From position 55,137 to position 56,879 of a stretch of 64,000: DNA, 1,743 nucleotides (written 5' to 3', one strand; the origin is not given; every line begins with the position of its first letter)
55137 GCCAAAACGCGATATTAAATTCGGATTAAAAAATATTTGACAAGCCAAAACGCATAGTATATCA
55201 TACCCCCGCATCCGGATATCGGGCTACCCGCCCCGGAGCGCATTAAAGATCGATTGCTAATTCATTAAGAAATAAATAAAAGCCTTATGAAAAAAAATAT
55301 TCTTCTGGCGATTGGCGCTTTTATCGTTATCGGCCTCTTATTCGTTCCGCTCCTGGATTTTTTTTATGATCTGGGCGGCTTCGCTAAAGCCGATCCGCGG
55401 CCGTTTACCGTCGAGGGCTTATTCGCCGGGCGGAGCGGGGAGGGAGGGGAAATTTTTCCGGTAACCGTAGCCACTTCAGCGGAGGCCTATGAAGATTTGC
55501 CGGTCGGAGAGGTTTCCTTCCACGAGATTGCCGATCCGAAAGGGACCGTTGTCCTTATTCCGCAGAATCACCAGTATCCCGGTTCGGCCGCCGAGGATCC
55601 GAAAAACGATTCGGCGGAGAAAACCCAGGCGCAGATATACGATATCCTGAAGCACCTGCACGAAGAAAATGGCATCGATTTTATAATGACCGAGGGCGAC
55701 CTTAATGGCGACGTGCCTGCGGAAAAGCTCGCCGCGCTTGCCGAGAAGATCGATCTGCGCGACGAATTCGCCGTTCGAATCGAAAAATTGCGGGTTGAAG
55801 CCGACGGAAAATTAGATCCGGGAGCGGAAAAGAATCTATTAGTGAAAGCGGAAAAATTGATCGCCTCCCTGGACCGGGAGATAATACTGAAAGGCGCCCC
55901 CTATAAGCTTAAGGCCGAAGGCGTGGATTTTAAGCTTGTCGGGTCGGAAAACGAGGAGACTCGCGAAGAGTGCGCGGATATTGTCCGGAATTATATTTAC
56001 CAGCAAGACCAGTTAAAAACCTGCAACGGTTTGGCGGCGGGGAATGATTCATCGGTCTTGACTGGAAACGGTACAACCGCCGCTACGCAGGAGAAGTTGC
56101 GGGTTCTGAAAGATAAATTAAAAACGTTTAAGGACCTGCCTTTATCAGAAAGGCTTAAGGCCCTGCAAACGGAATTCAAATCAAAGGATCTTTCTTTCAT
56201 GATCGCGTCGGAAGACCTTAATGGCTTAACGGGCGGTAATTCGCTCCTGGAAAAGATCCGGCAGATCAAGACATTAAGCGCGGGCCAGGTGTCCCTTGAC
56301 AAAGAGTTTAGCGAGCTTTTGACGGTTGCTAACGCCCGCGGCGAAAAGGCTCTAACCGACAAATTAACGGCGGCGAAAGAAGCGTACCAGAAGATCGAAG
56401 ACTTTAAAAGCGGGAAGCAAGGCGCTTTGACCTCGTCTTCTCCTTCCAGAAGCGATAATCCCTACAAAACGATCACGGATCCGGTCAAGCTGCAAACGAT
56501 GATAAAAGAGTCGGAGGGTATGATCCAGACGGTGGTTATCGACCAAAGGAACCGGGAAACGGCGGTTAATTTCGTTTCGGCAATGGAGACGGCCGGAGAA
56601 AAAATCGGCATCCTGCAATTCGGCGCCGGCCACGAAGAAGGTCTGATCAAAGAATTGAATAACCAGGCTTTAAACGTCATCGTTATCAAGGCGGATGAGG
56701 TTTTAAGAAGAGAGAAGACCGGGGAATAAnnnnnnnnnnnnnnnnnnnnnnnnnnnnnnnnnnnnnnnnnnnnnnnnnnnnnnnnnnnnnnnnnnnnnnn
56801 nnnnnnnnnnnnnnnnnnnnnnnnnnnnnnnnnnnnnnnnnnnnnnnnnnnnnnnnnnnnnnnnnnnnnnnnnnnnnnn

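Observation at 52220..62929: Accessory envelope locus: two ECF sigmas, an anti-sigma-like protein, a C39-like peptidase and secreted proteins of unknown function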

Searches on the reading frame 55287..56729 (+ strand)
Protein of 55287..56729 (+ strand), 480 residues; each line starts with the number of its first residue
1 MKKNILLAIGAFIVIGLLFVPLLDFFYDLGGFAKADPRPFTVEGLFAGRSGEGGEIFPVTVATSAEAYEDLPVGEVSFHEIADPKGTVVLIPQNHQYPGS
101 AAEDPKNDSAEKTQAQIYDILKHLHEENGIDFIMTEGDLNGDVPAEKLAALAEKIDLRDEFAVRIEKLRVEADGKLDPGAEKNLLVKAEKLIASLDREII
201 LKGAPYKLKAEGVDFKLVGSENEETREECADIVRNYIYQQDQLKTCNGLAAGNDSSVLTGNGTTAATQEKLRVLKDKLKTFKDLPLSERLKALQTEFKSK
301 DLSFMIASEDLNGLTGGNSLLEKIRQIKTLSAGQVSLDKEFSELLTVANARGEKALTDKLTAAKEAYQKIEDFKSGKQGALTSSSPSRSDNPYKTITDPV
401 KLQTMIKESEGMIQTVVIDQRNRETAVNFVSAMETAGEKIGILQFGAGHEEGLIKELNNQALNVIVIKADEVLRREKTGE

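Call 3: search_protein_families(library=pfam, proteins=[window:55287-56729:+], max_evalue=0.1)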
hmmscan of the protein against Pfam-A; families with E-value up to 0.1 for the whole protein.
window:55287-56729:+ (480 aa): 0 families

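Call 21: find_homologous_proteins(query=window:55287-56729:+, max_evalue=0.001)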
Query window:55287-56729:+ (480 aa): 46 proteins with E <= 0.001 among 8000 candidates.
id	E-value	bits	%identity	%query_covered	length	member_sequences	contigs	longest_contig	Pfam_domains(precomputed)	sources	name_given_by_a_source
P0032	0.0e+0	1035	100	100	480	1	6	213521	-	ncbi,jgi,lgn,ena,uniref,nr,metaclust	ncbi:hypothetical protein A2303_03775 [Candidatus Falkowbacteria bacterium RIFOXYB2_FULL_47_14]|unir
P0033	4.1e-273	924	90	100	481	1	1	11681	-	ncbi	ncbi:MAG: hypothetical protein V1867_07030 [Candidatus Falkowbacteria bacterium]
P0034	6.4e-98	347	43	99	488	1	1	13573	-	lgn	-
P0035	7.8e-87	310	39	99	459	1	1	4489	-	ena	-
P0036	7.6e-86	307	40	99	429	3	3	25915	-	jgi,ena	-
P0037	9.7e-85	303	44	86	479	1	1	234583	-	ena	-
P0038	6.1e-84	301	38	100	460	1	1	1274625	-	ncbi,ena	-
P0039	3.0e-81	292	42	87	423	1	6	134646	-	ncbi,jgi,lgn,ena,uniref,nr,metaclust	ncbi:MAG: hypothetical protein UT48_C0001G0024 [Parcubacteria group bacterium GW2011_GWE2_39_37]|uni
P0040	9.9e-80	287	42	85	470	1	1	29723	-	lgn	-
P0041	5.3e-79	284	37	99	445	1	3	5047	-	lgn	-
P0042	2.5e-70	256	39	84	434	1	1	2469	-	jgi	jgi:hypothetical protein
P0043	2.8e-70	256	33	83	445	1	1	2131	-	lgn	-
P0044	4.7e-70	255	36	99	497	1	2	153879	-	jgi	-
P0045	1.1e-69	254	36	88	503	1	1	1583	-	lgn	-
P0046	8.3e-69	251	46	41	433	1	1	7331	-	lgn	-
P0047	1.2e-68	250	38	86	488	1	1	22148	-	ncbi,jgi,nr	ncbi:hypothetical protein C4559_00440 [Candidatus Microgenomates bacterium]|nr:MAG: hypothetical pro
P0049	1.1e-67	247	43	38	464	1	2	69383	-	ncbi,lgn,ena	-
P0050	3.5e-67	245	37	83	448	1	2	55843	-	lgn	-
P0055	4.4e-66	242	36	84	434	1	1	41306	-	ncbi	-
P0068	1.4e-57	214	34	85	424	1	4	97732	-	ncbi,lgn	-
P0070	6.6e-55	205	33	84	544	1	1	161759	-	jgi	jgi:hypothetical protein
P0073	1.6e-51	194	37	39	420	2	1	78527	-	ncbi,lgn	-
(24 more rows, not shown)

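Call 25: search_solved_structures(query=A3, max_evalue=10, show_alignments=2)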
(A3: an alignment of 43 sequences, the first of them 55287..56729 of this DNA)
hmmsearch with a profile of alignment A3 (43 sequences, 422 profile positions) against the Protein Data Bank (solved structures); distinct sequences matched with E-value up to 10: 7.
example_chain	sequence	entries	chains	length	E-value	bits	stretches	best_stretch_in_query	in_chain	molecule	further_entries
4okv_E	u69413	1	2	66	0.26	13.6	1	304-360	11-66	Anti-platelet aggregation protein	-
5tgw_A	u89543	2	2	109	0.43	12.9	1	267-324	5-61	PS1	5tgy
2gts_A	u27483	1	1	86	0.56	12.5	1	260-318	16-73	hypothetical protein HP0062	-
5gvj_A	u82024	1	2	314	0.63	12.3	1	377-414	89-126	Enoyl-[acyl-carrier-protein] reductase [FMN]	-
5gvh_A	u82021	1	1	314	0.64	12.3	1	377-414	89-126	Enoyl-[acyl-carrier-protein] reductase [FMN]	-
3bo9_A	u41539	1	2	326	0.68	12.2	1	377-414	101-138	Putative nitroalkan dioxygenase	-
3fx7_A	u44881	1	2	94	0.7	12.2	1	260-318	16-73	Putative uncharacterized protein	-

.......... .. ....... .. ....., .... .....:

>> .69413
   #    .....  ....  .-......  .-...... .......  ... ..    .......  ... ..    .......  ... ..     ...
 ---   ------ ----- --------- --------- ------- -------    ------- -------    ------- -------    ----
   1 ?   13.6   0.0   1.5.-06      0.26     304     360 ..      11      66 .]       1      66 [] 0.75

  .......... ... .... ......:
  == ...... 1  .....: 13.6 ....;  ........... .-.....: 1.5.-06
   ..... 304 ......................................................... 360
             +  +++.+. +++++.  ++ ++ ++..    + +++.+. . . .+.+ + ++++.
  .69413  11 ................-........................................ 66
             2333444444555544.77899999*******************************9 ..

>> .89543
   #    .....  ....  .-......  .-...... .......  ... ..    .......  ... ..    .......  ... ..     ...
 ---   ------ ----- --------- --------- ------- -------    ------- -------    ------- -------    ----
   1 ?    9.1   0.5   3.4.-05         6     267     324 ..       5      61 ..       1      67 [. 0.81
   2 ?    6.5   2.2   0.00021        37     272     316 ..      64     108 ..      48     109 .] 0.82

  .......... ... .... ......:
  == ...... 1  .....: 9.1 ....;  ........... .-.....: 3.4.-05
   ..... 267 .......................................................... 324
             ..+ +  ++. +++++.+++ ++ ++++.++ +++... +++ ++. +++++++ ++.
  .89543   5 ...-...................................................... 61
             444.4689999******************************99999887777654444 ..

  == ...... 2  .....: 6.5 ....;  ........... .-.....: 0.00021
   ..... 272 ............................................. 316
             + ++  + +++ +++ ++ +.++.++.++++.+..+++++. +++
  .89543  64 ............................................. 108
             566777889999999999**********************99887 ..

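Call 27: find_related_loci(query=A3, collection=metagenome_contigs, flank=10000)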
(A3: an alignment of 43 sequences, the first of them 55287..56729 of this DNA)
Query A3 (480 aa) in metagenome_contigs; peptide patterns used: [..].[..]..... (x = any residue, [..] = any of these).
206 stretches matched a pattern; 15 encode a relative of the query (tblastn E <= 1e-3); 15 distinct loci.
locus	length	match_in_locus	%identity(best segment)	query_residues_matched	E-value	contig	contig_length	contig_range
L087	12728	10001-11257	41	1-476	1e-91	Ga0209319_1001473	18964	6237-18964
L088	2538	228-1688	38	84-475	2e-92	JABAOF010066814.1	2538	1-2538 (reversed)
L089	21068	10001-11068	42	60-476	2e-87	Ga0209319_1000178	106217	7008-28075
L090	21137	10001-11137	35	59-475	5e-72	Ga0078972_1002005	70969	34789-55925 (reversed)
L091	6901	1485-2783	35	71-478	2e-69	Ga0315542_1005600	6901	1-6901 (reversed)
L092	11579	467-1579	36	67-475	2e-67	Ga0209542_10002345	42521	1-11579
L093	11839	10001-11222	41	1-476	1e-65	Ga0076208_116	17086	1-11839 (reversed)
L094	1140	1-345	92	366-480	1e-67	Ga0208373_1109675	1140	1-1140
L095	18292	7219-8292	33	68-480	3e-56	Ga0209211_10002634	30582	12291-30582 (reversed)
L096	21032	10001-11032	37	71-472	8e-56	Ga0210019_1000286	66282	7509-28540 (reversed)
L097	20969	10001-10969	34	71-468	1e-53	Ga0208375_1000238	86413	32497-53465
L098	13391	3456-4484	31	74-474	4e-48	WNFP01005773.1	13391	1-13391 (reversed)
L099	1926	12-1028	31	120-479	1e-48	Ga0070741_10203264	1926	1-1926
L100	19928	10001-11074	33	68-480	3e-56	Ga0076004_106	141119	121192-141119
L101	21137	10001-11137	35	59-475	5e-72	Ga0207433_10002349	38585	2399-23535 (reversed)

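Call 31: predict_structure(alignment_id=A3)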
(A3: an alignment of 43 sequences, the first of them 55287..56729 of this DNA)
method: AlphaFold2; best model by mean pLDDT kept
length: 480 residues; sequences in the alignment: 43
mean_pLDDT: 83.3   pTM: 0.73
mean pLDDT of the five models: 83.3, 82.2, 81.3, 79.9, 79.9
residues with pLDDT >= 90: 284; 70-90: 86; 50-70: 58; < 50: 52
segments of 3 or more residues with pLDDT < 50: 29-41, 47-57, 252-262, 314-318, 328-332
pLDDT, mean of each block of 10 residues (from residue 1): 71 82 61 40 48 49 84 96 95 91 91 98 95 96 96 98 96 88 93 95 98 98 96 93 86 46 64 79 75 64 52 49 50 78 96 96 98 85 74 95 97 95 98 96 95 98 98 91
secondary structure, 60 per line:
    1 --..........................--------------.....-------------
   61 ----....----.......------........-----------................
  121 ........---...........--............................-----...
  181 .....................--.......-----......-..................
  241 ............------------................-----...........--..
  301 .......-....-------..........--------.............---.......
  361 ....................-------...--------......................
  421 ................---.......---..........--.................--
elements in order: H3-28 H43-47 H65-68 E73-79 E86-93 H105-128 E132-142 H145-172 H178-201 H204-210 E216-221 H223-252 H265-280 H286-296 H299-307 H309-312 H320-329 H338-350 H354-380 H399-436 E440-446 H450-459 E462-469 H470-478

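Call 35: fold_search(model_id=the predicted structure, library=pdb)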
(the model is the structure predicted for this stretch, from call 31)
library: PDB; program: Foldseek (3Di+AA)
matches with E <= 10: 176; with E <= 0.001: 0
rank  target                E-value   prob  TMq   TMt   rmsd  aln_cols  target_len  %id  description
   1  6xcs_A                1.9e-02  0.72  0.17  0.19  22.5       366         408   10  Erythromycin esterase mutant EreC H289N in its open conformation (released 2021-02-17)
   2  6xcq                  3.0e-02  0.54  0.18  0.20  22.1       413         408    9  Erythromycin esterase EreC, mutant H289N in its closed conformation (released 2021-02-17)
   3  8k5p_M                4.4e-01  0.03  0.09  0.07  29.6       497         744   10  Cryo-EM structure of yeast Rat1-bound Pol II pre-termination transcription complex 2 (Pol II Rat1-PTTC2) (released 2024-01-31)
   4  7n6g_3R               5.5e-01  0.08  0.11  0.14  40.8       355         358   13  C1 of central pair (released 2022-05-18)
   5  5xg2                  5.8e-01  0.06  0.07  0.14  43.1       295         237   13  Crystal structure of a coiled-coil segment (residues 345-468 and 694-814) of Pyrococcus yayanosii Smc (released 2017-06-07)
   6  8otw_B                6.4e-01  0.06  0.10  0.06  31.7       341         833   13  Cryo-EM structure of Strongylocentrotus purpuratus SLC9C1 in presence of cAMP (released 2023-11-01)
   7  7nyw_B                6.4e-01  0.06  0.12  0.07  42.2       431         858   11  Cryo-EM structure of the MukBEF-MatP-DNA head module (released 2021-07-07)
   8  5nnv_B                6.8e-01  0.05  0.08  0.14  41.0       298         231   15  Structure of a Bacillus subtilis Smc coiled coil middle fragment (released 2017-06-21)
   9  9bi4_D                7.2e-01  0.06  0.11  0.12  27.3       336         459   10  cryo EM structure of dsDNA bound Mre11-Rad50 complex (released 2025-01-15)
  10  5lm1_A                7.2e-01  0.04  0.09  0.12  37.9       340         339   10  Crystal Structure of HD-PTP phosphatase in complex with UBAP1 (released 2016-11-30)
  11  5wu7_B                7.5e-01  0.10  0.12  0.11  10.4       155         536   14  Crystal structure of GH57-type branching enzyme from hyperthermophilic archaeon Pyrococcus horikoshii (released 2017-03-08)
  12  8wjn_A                1.0e+00  0.04  0.13  0.13  35.7       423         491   10  Cryo-EM structure of 6-subunit Smc5/6 head region (released 2024-06-26)
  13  9a65_B                1.0e+00  0.03  0.08  0.06  54.0       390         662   12  Integrative model of YVAQ-MCPB by crosslinking MS and deep learning (released 2024-09-18)
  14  7zr1_C                1.1e+00  0.04  0.10  0.06  51.1       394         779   13  Chaetomium thermophilum Mre11-Rad50-Nbs1 complex bound to ATPyS (composite structure) (released 2023-01-11)
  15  5nnv_A                1.2e+00  0.04  0.08  0.14  41.0       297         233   16  Structure of a Bacillus subtilis Smc coiled coil middle fragment (released 2017-06-21)
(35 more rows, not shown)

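Call 38: search_protein_families(library=pfam, alignment_id=A3, max_evalue=10)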
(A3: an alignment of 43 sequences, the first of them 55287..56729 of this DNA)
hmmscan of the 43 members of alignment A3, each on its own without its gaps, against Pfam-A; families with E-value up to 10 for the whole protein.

A. member 1, window:55287-56729:+ (480 aa): 0 families

B. families by the number of members that match (of 43 scanned): 69 families (the first 25 are shown)
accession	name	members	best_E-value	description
PF01963.22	TraB_PrgY_gumN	27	2.9e-05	TraB/PrgY/gumN family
PF18949.5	DUF5693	15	0.015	Family of unknown function (DUF5693)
PF21729.3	IRX15_IRX15L_GXM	7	0.00088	IRX15/IRX15L/GXM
PF03095.20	PTPA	2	0.0018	Phosphotyrosyl phosphate activator (PTPA) protein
PF12732.12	YtxH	2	0.52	YtxH-like protein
PF09074.15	Mer2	1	0.0012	Mer2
PF10137.14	CAP12-PCTIR_TIR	1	0.0032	CAP12/Pycsar effector protein, TIR domain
PF09467.15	Yopt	1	0.0044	Hypothetical protein Yopt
PF01668.23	SmpB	1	0.0071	SmpB protein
PF00148.24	Oxidored_nitro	1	0.013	Nitrogenase component 1 type Oxidoreductase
PF15743.10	SPATA1_C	1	0.013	Spermatogenesis-associated C-terminus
PF05094.17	LEF-9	1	0.024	Late expression factor 9 (LEF-9)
PF24949.1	DUF7760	1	0.025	Domain of unknown function (DUF7760)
PF12911.12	OppC_N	1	0.028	N-terminal TM domain of oligopeptide transport permease C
PF20443.3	LAP1_N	1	0.03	Lamina-associated polypeptide 1, N-terminal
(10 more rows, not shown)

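Call 39: search_protein_families(library=ncbifam, proteins=[window:55287-56729:+], max_evalue=0.1)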
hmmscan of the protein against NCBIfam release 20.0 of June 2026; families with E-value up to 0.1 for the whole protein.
window:55287-56729:+ (480 aa): 1 family
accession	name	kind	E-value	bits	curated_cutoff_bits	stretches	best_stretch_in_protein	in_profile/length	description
NF008711.0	PRK11713.7-6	equivalog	0.0011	18.7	304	1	346-461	104-210/244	16S rRNA (uracil(1498)-N(3))-methyltransferase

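Call 41: search_protein_families(library=pfam, proteins=[P0034, P0036, P0038, P0040, P0044, P0047, P0050, P0055, P0068, P0070], max_evalue=1)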
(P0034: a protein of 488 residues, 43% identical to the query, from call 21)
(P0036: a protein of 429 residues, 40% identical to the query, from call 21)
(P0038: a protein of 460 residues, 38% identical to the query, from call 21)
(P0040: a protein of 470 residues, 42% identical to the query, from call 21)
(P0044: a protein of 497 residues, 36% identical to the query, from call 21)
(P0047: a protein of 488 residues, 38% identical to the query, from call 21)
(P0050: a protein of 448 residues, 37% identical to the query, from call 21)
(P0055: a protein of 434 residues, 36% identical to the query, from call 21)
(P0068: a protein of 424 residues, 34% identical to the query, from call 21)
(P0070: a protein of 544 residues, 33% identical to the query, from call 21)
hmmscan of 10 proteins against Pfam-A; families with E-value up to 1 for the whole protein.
P0034 (488 aa): 3 families
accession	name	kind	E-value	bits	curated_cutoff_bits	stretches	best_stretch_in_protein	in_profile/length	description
PF01963.22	TraB_PrgY_gumN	-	0.0037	17.6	26.8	1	409-474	193-261/263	TraB/PrgY/gumN family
PF09467.15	Yopt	-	0.0044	17.5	25.5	1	98-154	16-68/71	Hypothetical protein Yopt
PF13728.12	TraF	-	0.41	10.9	23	1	87-170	98-179/224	F plasmid transfer operon protein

P0036 (429 aa): 1 family
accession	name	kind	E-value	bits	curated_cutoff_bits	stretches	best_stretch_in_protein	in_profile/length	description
PF16673.10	TRAF_BIRC3_bd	-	0.038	14.2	30.5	1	145-181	5-38/64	TNF receptor-associated factor BIRC3 binding domain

P0038 (460 aa): 0 families

P0040 (470 aa): 2 families
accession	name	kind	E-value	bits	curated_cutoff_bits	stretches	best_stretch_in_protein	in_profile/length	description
PF01668.23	SmpB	-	0.0071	16.7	27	1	225-264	21-60/143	SmpB protein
PF01963.22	TraB_PrgY_gumN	-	0.0099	16.2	26.8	1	394-454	200-261/263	TraB/PrgY/gumN family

P0044 (497 aa): 7 families
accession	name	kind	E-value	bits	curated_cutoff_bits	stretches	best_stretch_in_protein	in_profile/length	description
PF09074.15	Mer2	-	0.0012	19.2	27.7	1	321-432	41-149/193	Mer2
PF03095.20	PTPA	-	0.0018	18.2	27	1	337-460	17-132/293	Phosphotyrosyl phosphate activator (PTPA) protein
PF12911.12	OppC_N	-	0.028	14.7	23.9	1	11-34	18-42/53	N-terminal TM domain of oligopeptide transport permease C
PF01963.22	TraB_PrgY_gumN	-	0.042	14.1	26.8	1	413-473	200-261/263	TraB/PrgY/gumN family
PF13125.11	DUF3958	-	0.047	14.4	26.3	1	162-211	1-50/107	Protein of unknown function (DUF3958)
PF12205.13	GIT1_C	-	0.11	13.2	25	0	166-205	3-40/110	G protein-coupled receptor kinase-interacting protein 1 C term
PF05120.17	GvpG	-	0.26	11.9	30.6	1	162-208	21-64/67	Gas vesicle protein G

P0047 (488 aa): 3 families
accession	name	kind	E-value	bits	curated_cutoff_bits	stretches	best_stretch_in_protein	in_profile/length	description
PF01963.22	TraB_PrgY_gumN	-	0.005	17.2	26.8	1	409-473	194-261/263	TraB/PrgY/gumN family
PF21729.3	IRX15_IRX15L_GXM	-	0.018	15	27.8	1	438-479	6-46/189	IRX15/IRX15L/GXM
PF05920.17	Homeobox_KN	-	0.13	12.6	24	1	399-431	7-39/40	Homeobox KN domain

P0050 (448 aa): 3 families
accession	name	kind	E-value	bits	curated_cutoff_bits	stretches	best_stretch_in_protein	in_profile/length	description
PF01963.22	TraB_PrgY_gumN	-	0.073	13.3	26.8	1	340-404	199-261/263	TraB/PrgY/gumN family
PF13567.11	DUF4131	-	0.21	11.7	31.6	1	14-51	25-61/165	Domain of unknown function (DUF4131)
PF02465.23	FliD_N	-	0.39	11.8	24.8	1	147-197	24-74/97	Flagellar hook-associated protein 2 N-terminus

P0055 (434 aa): 1 family
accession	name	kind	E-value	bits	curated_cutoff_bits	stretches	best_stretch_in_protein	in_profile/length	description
PF01963.22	TraB_PrgY_gumN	-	0.0021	18.4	26.8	1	357-423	192-261/263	TraB/PrgY/gumN family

P0068 (424 aa): 5 families
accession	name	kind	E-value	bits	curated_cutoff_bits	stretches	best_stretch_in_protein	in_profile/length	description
PF01963.22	TraB_PrgY_gumN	-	0.0077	16.6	26.8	1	317-404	199-261/263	TraB/PrgY/gumN family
PF05094.17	LEF-9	-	0.024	13.6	27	1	27-65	407-445/493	Late expression factor 9 (LEF-9)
PF24829.1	Phage_connect_2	-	0.035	14.8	24.3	0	141-197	41-97/105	Phage connector protein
PF06962.18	rRNA_methylase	-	0.072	13.5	22.7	1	101-165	62-126/137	Putative rRNA methylase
PF11074.14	DUF2779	-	0.076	13.7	23.3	1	330-403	18-88/126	Domain of unknown function(DUF2779)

P0070 (544 aa): 1 family
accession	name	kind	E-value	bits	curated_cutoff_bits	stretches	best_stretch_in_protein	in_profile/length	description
PF01963.22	TraB_PrgY_gumN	-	0.02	15.2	26.8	1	339-406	199-261/263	TraB/PrgY/gumN family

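Call 44: find_encoding_contigs(protein=P0040, flank=10000, max_places=2)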
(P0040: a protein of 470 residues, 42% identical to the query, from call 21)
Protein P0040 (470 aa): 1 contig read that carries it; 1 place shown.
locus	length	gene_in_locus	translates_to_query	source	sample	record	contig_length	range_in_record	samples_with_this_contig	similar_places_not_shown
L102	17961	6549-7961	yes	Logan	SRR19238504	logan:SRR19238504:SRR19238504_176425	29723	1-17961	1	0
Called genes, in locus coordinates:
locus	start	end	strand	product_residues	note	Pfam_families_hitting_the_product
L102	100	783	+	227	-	PF23477:zf_Tbcl_2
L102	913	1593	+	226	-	PF00188:CAP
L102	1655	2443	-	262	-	PF07826:IMP_cyclohyd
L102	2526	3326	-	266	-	PF13529:Peptidase_C39_2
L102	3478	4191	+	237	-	PF02535:Zip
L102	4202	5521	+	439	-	PF08014:MATCAP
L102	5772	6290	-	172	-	PF04542:Sigma70_r2, PF08281:Sigma70_r4_2, PF04545:Sigma70_r4 (weak)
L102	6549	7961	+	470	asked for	-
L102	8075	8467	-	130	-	-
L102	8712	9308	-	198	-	-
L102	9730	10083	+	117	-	-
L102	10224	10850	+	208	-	PF00081:Sod_Fe_N, PF02777:Sod_Fe_C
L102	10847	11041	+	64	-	-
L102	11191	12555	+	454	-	PF00753:Lactamase_B, PF23023:Anti-Pycsar_Apyc1, PF12706:Lactamase_B_2 (weak), PF16661:Lactamase_B_6, PF10996:Beta-Casp, PF07521:RMMBL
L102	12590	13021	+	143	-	PF00692:dUTPase, PF22769:DCD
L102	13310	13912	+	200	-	PF13419:HAD_2, PF00702:Hydrolase, PF13242:Hydrolase_like (weak)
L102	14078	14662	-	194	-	-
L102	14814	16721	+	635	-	PF00270:DEAD (weak), PF04851:ResIII, PF13604:AAA_30 (faint), PF17757:UvrB_inter, PF27431:UvrB_3rd, PF00271:Helicase_C, PF12344:UvrB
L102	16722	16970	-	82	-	-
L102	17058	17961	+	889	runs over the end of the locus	PF00005:ABC_tran (faint), PF02463:SMC_N (faint), PF13555:AAA_29 (faint), PF17760:UvrA_inter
